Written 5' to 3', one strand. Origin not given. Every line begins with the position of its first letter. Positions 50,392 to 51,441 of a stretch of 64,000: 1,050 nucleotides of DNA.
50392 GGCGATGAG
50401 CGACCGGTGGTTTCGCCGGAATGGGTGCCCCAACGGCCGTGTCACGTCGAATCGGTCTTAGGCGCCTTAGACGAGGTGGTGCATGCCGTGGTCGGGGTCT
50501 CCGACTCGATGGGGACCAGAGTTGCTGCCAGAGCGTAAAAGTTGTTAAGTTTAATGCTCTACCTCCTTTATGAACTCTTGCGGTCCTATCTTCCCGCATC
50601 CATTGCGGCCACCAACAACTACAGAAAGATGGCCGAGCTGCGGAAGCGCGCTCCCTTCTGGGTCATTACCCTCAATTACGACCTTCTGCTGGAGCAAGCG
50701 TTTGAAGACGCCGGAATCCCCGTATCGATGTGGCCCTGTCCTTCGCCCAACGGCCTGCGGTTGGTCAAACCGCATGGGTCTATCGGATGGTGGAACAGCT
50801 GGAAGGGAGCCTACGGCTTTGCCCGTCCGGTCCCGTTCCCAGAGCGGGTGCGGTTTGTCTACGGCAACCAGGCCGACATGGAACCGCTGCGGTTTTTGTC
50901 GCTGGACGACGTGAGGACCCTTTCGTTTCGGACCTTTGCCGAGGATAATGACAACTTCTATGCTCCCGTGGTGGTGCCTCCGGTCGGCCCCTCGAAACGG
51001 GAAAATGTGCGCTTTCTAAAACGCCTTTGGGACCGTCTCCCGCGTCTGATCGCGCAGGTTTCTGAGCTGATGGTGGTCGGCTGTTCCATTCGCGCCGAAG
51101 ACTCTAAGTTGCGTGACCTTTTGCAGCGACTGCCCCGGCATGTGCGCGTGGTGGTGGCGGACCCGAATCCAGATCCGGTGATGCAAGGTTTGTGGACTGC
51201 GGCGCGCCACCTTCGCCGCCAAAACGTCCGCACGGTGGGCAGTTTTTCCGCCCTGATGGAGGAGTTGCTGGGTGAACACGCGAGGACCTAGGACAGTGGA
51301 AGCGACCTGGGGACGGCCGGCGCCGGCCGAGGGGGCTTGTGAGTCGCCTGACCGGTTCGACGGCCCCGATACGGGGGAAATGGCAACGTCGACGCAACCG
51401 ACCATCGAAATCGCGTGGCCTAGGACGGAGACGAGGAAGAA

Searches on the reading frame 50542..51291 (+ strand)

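Call 4: search_protein_families(library=pfam, proteins=[window:50542-51291:+], max_evalue=0.1)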
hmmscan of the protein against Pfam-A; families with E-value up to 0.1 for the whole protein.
window:50542-51291:+ (249 aa): 1 family
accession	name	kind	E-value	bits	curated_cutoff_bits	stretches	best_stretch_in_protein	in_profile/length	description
PF13289.12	SIR2_2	-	2.5e-09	37.8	24.5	1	41-87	3-56/141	SIR2-like domain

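Call 5: search_protein_families(library=padloc, proteins=[window:50542-51291:+], max_evalue=0.1)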
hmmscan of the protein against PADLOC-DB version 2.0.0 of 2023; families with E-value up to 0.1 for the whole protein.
window:50542-51291:+ (249 aa): 13 families
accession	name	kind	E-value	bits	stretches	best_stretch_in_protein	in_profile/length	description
PDLC04093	SIR2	-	1.1e-05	22.6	1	29-61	142-174/395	-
PDLC04081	SIR2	-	1.2e-05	22.7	1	34-61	133-160/345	-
PDLC04082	SIR2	-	2.3e-05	21.5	1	37-62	127-152/345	-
PDLC04084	SIR2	-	5.5e-05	20.6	1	27-60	167-201/414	-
PDLC04094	SIR2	-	5.6e-05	20.5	1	33-60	144-171/399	-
PDLC04087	SIR2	-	0.00015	18.7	0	37-61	131-155/343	-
PDLC02414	Aga_SIR2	-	0.001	16.5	1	22-85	100-176/313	-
PDLC02408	Aga_SIR2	-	0.0025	15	1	18-60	126-170/343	Class II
PDLC04090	SIR2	-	0.0043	14.3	1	27-61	177-212/426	-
PDLC04091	SIR2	-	0.0096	13.2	0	34-61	124-151/345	-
PDLC05061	PDC-S65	-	0.011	13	1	30-60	130-161/592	-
PDLC04074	SIR2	-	0.087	9.9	0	71-86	195-210/357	-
PDLC02186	SIR2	-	0.094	9.8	0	37-61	163-186/412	-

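Call 6: search_protein_families(library=ncbifam, proteins=[window:50542-51291:+], max_evalue=0.1)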
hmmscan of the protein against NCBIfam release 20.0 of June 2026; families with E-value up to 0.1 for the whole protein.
window:50542-51291:+ (249 aa): 0 families
